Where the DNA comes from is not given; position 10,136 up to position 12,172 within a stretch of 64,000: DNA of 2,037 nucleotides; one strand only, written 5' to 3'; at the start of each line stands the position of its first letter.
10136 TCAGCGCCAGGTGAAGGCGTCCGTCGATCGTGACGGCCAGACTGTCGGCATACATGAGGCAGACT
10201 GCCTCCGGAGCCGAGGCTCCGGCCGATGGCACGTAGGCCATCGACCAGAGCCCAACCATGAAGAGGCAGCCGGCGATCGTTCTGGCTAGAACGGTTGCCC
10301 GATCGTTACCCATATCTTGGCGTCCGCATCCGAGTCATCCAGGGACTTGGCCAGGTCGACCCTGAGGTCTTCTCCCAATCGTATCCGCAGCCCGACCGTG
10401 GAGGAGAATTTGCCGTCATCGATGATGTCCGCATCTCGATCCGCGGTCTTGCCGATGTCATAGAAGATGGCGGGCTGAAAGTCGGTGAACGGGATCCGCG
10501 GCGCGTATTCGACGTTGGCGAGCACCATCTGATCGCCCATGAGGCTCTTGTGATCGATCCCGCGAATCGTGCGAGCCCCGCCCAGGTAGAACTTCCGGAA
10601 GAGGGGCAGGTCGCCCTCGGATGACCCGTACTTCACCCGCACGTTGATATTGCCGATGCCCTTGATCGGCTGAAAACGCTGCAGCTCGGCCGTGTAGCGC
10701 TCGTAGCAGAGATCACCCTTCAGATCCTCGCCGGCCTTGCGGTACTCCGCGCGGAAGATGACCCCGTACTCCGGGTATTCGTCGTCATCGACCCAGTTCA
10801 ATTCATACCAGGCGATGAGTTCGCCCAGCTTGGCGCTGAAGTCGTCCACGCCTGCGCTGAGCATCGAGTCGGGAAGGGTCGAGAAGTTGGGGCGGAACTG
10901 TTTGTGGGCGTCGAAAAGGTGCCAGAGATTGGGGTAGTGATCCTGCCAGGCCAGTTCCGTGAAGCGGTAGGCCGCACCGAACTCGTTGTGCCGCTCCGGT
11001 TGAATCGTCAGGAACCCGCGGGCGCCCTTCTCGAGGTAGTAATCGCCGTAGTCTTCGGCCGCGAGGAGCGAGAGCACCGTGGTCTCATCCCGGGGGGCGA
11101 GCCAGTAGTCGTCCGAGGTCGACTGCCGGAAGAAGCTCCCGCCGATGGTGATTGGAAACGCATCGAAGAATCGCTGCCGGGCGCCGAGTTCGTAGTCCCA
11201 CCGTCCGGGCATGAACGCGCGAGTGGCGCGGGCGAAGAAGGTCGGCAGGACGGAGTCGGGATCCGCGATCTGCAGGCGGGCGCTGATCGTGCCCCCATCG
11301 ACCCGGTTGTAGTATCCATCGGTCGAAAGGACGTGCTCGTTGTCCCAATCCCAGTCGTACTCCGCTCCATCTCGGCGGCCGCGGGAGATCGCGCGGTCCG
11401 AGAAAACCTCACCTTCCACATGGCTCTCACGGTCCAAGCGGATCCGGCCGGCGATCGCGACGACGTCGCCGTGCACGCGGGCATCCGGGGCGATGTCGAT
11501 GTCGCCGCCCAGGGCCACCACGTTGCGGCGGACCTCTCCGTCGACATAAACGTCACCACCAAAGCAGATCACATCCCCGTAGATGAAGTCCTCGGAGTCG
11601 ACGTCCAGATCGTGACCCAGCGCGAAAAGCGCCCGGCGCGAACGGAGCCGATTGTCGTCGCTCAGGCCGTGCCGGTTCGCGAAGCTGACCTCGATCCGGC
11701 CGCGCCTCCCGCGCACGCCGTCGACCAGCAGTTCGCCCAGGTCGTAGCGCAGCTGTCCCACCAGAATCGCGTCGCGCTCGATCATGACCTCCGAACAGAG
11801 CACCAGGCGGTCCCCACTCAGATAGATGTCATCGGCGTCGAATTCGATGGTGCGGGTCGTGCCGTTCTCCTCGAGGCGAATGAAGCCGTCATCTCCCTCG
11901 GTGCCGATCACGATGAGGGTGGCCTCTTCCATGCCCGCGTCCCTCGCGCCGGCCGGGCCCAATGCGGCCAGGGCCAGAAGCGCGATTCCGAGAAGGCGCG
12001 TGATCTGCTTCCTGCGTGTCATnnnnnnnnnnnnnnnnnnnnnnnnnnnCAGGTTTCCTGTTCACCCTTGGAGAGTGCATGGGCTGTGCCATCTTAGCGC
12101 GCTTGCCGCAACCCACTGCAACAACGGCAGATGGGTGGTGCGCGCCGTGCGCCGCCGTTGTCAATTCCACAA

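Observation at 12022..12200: NtrC-type enhancer-binding regulator sits directly upstream of a sigma-54 promoter driving an unusual beta-helix-Omp85 outer-membrane protein operon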

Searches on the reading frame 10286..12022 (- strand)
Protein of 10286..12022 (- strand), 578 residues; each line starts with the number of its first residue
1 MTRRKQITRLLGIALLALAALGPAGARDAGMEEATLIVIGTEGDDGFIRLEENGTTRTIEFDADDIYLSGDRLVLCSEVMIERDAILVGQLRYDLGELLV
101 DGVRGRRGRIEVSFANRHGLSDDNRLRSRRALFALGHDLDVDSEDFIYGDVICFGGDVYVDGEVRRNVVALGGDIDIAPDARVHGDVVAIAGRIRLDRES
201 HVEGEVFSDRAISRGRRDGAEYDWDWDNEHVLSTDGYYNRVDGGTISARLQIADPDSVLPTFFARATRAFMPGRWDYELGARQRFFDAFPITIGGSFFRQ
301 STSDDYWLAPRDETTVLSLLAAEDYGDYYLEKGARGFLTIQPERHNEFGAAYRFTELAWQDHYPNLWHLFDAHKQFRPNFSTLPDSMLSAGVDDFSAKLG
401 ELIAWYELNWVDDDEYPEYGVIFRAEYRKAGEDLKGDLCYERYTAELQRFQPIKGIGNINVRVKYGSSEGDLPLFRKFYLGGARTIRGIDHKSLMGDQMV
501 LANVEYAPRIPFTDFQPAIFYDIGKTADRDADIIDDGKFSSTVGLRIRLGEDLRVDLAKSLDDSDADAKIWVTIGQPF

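Call 3: search_protein_families(library=pfam, proteins=[window:10286-12022:-])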
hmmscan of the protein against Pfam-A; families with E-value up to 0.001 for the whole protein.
window:10286-12022:- (578 aa): 2 families
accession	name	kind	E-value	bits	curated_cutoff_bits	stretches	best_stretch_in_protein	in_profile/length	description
PF01103.29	Omp85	-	3.9e-13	50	24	1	342-561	74-306/325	Omp85 superfamily domain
PF03865.19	ShlB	-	1.7e-05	24.9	22.7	1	436-546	195-310/311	Haemolysin secretion/activation protein ShlB/FhaC/HecB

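Call 5: search_protein_families(library=ncbifam, proteins=[window:10286-12022:-], max_evalue=0.01)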
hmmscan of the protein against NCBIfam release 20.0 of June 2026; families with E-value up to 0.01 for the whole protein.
window:10286-12022:- (578 aa): 4 families
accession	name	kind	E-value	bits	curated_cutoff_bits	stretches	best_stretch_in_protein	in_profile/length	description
NF047779.1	Omp85_fam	subfamily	1.8e-12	47.5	200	1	413-578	238-423/423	Omp85 family outer membrane protein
TIGR03303.1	OM_YaeT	equivalog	4.5e-09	35.2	297.15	1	407-568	541-729/741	outer membrane protein assembly factor BamA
NF047950.2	ATportTamA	equivalog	0.00014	20.6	625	1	476-576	458-567/569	autotransporter assembly complex protein TamA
TIGR00992.1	3a0901s03IAP75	subfamily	0.00068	18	1163.25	1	461-526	598-662/718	IAP75 family chloroplast envelope protein translocase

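Call 9: find_homologous_proteins(query=window:10286-12022:-)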
Query window:10286-12022:- (578 aa): 15 proteins with E <= 0.001 among 8000 candidates.
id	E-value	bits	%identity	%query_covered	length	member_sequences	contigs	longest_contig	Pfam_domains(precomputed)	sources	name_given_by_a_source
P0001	0.0e+0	1318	100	100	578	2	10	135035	PF01103.30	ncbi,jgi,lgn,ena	-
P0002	0.0e+0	1127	86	100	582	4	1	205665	PF01103.30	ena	-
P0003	3.1e-195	668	51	98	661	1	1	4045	PF01103.30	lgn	-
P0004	1.1e-192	660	52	97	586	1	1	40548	PF01103.30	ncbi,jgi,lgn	-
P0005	5.9e-167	575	48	98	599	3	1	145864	PF01103.30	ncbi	-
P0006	2.3e-136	474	42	98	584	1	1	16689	PF01103.30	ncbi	-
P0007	6.4e-136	473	42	97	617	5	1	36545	PF01103.30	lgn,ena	-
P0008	5.8e-134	466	42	98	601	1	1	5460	PF01103.30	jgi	-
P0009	2.9e-124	434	41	98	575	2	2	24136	PF01103.30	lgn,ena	-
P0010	2.1e-99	352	42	76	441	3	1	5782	PF01103.30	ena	-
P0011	8.6e-67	244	31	85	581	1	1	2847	PF01103.30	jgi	-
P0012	1.2e-9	56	23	61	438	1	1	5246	-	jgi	-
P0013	1.4e-5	42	36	16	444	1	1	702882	-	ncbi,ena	-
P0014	1.9e-5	42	35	13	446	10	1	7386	-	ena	-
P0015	2.5e-4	38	24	28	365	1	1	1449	-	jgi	-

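Call 11: find_encoding_contigs(protein=P0001, flank=10000, max_places=4)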
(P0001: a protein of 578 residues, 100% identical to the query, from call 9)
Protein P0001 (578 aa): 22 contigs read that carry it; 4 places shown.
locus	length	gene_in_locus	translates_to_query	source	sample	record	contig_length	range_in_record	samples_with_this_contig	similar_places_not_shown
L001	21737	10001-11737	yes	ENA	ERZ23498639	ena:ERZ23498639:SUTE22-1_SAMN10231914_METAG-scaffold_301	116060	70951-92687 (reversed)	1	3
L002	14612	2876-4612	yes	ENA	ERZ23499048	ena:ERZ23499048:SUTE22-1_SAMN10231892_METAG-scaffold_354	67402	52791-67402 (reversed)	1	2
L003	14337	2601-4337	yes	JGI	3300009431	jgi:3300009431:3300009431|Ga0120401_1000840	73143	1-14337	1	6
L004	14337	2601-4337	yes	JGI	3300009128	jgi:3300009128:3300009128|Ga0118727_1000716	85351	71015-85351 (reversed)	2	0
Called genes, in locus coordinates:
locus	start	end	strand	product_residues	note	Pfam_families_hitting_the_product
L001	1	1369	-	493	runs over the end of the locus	-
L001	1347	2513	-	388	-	-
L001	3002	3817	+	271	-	-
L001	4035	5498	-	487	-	PF00478:IMPDH, PF03060:NMO (faint), PF00571:CBS, PF01070:FMN_dh (weak)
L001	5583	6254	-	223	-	-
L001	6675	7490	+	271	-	PF03050:DDE_Tnp_IS66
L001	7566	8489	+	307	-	PF00672:HAMP, PF13581:HATPase_c_2, PF02518:HATPase_c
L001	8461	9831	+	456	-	PF00072:Response_reg, PF00158:Sigma54_activat, PF14532:Sigma54_activ_2, PF25601:AAA_lid_14, PF02954:HTH_8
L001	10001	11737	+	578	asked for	PF01103:Omp85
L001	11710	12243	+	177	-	-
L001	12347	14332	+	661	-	PF00884:Sulfatase, PF01663:Phosphodiest, PF16347:SGSH_C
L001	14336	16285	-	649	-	PF12969:DUF3857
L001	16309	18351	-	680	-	PF12969:DUF3857, PF01841:Transglut_core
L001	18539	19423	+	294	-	-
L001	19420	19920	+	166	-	PF09831:DUF2058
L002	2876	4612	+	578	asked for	PF01103:Omp85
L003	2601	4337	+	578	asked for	PF01103:Omp85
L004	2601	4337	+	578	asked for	PF01103:Omp85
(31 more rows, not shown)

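Call 12: find_encoding_contigs(protein=P0002, flank=10000, max_places=3)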
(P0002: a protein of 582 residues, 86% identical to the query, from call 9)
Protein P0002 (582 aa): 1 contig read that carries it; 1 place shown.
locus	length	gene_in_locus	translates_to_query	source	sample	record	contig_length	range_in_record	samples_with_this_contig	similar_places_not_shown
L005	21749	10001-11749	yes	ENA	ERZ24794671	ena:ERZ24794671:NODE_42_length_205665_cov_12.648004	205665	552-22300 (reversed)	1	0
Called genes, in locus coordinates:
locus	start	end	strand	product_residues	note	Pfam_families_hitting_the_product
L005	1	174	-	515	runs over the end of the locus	PF00072:Response_reg, PF01966:HD, PF13487:HD_5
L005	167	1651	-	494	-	-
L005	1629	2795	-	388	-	-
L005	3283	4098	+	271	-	-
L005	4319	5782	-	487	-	PF00478:IMPDH, PF03060:NMO (faint), PF00571:CBS, PF01070:FMN_dh (weak)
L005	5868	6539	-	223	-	-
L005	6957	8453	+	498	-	PF00672:HAMP, PF13581:HATPase_c_2, PF02518:HATPase_c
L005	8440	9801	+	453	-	PF00072:Response_reg, PF00158:Sigma54_activat, PF14532:Sigma54_activ_2, PF07728:AAA_5 (weak), PF25601:AAA_lid_14, PF02954:HTH_8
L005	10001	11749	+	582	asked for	PF01103:Omp85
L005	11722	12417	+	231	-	PF14334:DUF4390 (weak)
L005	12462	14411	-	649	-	PF12969:DUF3857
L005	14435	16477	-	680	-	PF12969:DUF3857, PF01841:Transglut_core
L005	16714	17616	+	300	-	-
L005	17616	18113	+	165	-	PF09831:DUF2058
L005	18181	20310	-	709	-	PF01138:RNase_PH, PF03725:RNase_PH_C, PF01138:RNase_PH, PF00013:KH_1 (weak), PF00575:S1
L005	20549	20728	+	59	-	-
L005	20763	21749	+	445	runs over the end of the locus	PF22842:Pel9A-like_beta_helix (faint), PF13229:Beta_helix, PF02415:Chlam_PMP (faint)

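Call 13: find_encoding_contigs(protein=P0004, flank=8000, max_places=2)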
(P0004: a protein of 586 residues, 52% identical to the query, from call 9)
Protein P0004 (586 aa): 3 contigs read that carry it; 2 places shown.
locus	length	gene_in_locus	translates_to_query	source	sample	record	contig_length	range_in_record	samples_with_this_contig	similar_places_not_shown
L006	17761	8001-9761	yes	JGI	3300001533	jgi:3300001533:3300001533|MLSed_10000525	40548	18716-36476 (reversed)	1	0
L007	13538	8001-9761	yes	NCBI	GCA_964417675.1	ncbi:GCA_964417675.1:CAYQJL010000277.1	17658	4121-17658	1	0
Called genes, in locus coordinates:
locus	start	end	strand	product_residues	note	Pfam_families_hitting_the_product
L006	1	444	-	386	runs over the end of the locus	-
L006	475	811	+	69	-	-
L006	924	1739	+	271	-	-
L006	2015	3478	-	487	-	PF00478:IMPDH, PF03060:NMO (faint), PF00571:CBS, PF01070:FMN_dh (weak)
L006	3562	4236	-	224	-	-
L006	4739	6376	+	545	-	-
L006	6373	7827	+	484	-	PF00072:Response_reg, PF00158:Sigma54_activat, PF14532:Sigma54_activ_2, PF07728:AAA_5 (faint), PF25601:AAA_lid_14, PF02954:HTH_8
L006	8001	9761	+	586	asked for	PF01103:Omp85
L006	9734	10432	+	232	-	PF14334:DUF4390 (weak)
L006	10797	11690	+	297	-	-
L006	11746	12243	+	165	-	PF09831:DUF2058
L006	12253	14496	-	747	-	PF01138:RNase_PH, PF03725:RNase_PH_C, PF01138:RNase_PH, PF00013:KH_1, PF00575:S1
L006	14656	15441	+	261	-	PF13489:Methyltransf_23, PF08241:Methyltransf_11, PF13649:Methyltransf_25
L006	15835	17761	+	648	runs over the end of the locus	PF16177:ACAS_N, PF00501:AMP-binding, PF13193:AMP-binding_C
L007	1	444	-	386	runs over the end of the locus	-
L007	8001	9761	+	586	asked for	PF01103:Omp85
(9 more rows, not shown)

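Call 14: find_encoding_contigs(protein=P0005, flank=8000, max_places=2)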
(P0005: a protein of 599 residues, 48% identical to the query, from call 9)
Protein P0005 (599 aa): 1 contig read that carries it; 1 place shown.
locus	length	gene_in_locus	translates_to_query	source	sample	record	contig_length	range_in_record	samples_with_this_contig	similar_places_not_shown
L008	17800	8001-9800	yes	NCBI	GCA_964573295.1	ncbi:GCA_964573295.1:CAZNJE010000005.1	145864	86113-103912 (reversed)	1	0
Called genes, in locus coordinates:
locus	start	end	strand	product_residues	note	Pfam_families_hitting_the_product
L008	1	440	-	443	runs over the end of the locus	PF00072:Response_reg, PF13487:HD_5, PF01966:HD (weak)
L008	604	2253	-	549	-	-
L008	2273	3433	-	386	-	-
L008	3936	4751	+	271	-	-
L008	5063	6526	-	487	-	PF00478:IMPDH, PF03060:NMO (faint), PF00571:CBS, PF01070:FMN_dh (weak)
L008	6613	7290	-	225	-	-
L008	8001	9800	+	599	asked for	PF01103:Omp85 (weak)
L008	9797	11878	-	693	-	PF12969:DUF3857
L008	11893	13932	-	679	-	PF12969:DUF3857, PF01841:Transglut_core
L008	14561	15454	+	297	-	-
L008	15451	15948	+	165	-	PF09831:DUF2058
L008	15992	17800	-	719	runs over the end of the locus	PF01138:RNase_PH, PF03725:RNase_PH_C (weak), PF01138:RNase_PH, PF00013:KH_1, PF00575:S1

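Call 15: find_encoding_contigs(protein=P0006, flank=8000, max_places=2)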
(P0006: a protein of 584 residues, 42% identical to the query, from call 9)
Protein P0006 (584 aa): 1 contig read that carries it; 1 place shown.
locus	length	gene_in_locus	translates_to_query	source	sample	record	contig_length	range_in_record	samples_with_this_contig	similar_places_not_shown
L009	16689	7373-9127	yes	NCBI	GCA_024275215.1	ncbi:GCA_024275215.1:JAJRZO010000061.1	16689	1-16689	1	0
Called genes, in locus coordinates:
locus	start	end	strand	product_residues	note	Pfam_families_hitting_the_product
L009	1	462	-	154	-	?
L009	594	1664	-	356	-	PF00512:HisKA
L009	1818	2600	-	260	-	PF00378:ECH_1, PF16113:ECH_2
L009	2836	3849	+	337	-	-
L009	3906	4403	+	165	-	PF00293:NUDIX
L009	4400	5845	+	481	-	PF00672:HAMP, PF02518:HATPase_c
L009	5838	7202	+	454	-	PF00072:Response_reg, PF00158:Sigma54_activat, PF14532:Sigma54_activ_2, PF25601:AAA_lid_14, PF02954:HTH_8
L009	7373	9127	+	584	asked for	PF01103:Omp85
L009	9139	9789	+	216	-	PF14334:DUF4390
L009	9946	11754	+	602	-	PF01590:GAF, PF13185:GAF_2, PF13492:GAF_3, PF08448:PAS_4 (weak), PF00512:HisKA (weak), PF02518:HATPase_c, PF14501:HATPase_c_5 (weak)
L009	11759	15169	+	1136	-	PF00069:Pkinase, PF07714:PK_Tyr_Ser-Thr, PF03109:ABC1 (weak), PF14938:SNAP (weak), PF13424:TPR_12, PF00515:TPR_1 (weak), PF13424:TPR_12, PF17874:TPR_MalT (weak), +8 more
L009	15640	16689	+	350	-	?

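Call 16: find_encoding_contigs(protein=P0007, flank=8000, max_places=2)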
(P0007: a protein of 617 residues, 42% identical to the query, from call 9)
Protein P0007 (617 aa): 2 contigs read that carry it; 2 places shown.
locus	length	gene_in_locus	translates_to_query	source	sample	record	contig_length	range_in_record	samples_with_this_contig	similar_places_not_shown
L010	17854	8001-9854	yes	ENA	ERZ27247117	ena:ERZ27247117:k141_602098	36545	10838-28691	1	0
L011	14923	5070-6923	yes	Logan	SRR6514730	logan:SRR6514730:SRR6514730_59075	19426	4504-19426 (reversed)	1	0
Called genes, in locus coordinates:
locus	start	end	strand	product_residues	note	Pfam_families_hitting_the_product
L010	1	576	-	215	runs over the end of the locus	PF01712:dNK, PF13238:AAA_18 (weak), PF02223:Thymidylate_kin (weak)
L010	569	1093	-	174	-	PF01288:HPPK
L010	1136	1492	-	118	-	PF02152:FolB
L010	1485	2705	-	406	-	PF00155:Aminotran_1_2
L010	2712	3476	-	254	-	PF00596:Aldolase_II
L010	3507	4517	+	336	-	-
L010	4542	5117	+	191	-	PF00293:NUDIX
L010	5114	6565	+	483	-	PF00672:HAMP, PF02518:HATPase_c, PF13581:HATPase_c_2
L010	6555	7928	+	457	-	PF00072:Response_reg, PF00158:Sigma54_activat, PF14532:Sigma54_activ_2, PF07728:AAA_5 (weak), PF25601:AAA_lid_14, PF02954:HTH_8 (weak)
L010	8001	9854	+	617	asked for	PF01103:Omp85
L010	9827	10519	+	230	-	-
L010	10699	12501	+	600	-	PF01590:GAF, PF13185:GAF_2, PF13492:GAF_3, PF08448:PAS_4 (weak), PF00512:HisKA (weak), PF02518:HATPase_c, PF14501:HATPase_c_5 (weak)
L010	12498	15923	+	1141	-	PF00069:Pkinase, PF01636:APH (faint), PF07714:PK_Tyr_Ser-Thr, PF17874:TPR_MalT (faint), PF07719:TPR_2 (faint), PF13176:TPR_7 (faint), PF13181:TPR_8 (faint), PF13424:TPR_12, +3 more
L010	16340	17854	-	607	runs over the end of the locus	PF13432:TPR_16 (faint), PF13174:TPR_6 (faint), PF13176:TPR_7 (faint), PF13428:TPR_14 (faint), PF14559:TPR_19 (faint), PF00515:TPR_1 (faint), PF13424:TPR_12 (weak), PF09976:TPR_21 (weak), +7 more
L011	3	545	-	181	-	?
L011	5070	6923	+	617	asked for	PF01103:Omp85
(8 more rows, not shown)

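Call 19: find_encoding_contigs(protein=P0009, flank=6000, max_places=2)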
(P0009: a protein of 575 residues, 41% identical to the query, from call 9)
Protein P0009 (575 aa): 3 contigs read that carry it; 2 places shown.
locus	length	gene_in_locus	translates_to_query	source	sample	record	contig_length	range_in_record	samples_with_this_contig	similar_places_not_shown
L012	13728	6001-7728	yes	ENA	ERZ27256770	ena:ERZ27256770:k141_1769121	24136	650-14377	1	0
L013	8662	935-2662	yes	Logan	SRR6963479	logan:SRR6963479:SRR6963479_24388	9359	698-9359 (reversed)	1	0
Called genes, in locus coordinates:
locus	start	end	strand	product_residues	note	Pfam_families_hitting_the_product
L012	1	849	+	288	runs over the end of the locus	PF00583:Acetyltransf_1, PF13302:Acetyltransf_3 (faint), PF13508:Acetyltransf_7 (weak), PF08445:FR47 (weak)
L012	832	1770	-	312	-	PF01145:Band_7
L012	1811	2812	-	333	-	PF01145:Band_7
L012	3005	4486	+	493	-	PF00512:HisKA (faint), PF00672:HAMP, PF13581:HATPase_c_2 (weak), PF02518:HATPase_c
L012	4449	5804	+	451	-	PF00072:Response_reg, PF00158:Sigma54_activat, PF14532:Sigma54_activ_2, PF07728:AAA_5 (faint), PF25601:AAA_lid_14, PF02954:HTH_8 (weak)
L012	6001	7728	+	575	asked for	PF01103:Omp85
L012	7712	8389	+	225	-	-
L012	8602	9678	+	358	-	PF03781:FGE-sulfatase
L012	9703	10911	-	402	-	PF00696:AA_kinase, PF13840:ACT_7, PF22468:ACT_9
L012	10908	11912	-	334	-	PF01118:Semialdhyde_dh, PF02774:Semialdhyde_dhC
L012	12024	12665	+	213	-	PF02463:SMC_N (faint), PF00005:ABC_tran, PF13304:AAA_21 (faint)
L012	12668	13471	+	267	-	PF03649:UPF0014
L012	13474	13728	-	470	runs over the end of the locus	PF01554:MatE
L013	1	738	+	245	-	?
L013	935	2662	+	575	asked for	PF01103:Omp85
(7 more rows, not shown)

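Call 20: find_encoding_contigs(protein=P0008, flank=6000, max_places=1)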
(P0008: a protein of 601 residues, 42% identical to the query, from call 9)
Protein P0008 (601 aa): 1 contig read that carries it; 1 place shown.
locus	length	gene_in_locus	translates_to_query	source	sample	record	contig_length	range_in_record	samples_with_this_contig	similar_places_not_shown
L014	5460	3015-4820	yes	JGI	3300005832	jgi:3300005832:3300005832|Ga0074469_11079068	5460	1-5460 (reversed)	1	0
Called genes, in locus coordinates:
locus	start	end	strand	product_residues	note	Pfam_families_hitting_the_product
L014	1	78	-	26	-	?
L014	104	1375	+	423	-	PF00672:HAMP, PF02518:HATPase_c, PF13581:HATPase_c_2 (weak)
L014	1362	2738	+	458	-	PF00072:Response_reg, PF00158:Sigma54_activat, PF14532:Sigma54_activ_2, PF07728:AAA_5 (weak), PF25601:AAA_lid_14, PF02954:HTH_8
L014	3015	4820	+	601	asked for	PF01103:Omp85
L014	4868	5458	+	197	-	?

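Call 21: find_encoding_contigs(protein=P0003, flank=6000, max_places=1)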
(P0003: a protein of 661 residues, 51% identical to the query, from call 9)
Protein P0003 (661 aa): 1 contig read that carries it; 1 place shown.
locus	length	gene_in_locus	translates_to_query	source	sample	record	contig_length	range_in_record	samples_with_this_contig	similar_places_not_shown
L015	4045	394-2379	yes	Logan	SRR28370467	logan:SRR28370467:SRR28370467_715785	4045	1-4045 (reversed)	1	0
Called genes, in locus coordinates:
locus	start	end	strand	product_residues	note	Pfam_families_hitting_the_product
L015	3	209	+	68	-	?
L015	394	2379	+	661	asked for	PF01103:Omp85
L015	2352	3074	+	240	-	PF14334:DUF4390 (weak)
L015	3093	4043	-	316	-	?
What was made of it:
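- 9780..10313 (-): DUF4390-like gene with a 54-aa in-frame internal deletion (177 aa against 216-240 aa in relatives). It overlaps the OMP gene by 28 nt. The same 28-nt overlap is conserved in L005, L006, L010, L015 (calls 12, 13, 16, 21).
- A 28-nt OMP/DUF4390 overlap is conserved (calls 12, 13, 16, 21).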

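Call 22: find_encoding_contigs(protein=P0010, flank=6000, max_places=1)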
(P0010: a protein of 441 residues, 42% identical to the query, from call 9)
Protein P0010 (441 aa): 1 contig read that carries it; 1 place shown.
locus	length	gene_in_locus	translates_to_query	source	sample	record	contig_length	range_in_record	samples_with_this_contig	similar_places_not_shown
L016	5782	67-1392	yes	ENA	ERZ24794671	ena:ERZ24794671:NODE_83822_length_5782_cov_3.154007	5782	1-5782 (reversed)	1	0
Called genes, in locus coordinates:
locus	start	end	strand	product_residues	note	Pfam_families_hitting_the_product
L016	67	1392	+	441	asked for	PF01103:Omp85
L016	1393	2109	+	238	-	PF14334:DUF4390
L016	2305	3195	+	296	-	-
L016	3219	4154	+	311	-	PF01145:Band_7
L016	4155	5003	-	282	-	PF13302:Acetyltransf_3 (weak), PF00583:Acetyltransf_1, PF13508:Acetyltransf_7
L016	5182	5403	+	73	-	-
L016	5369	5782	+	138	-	?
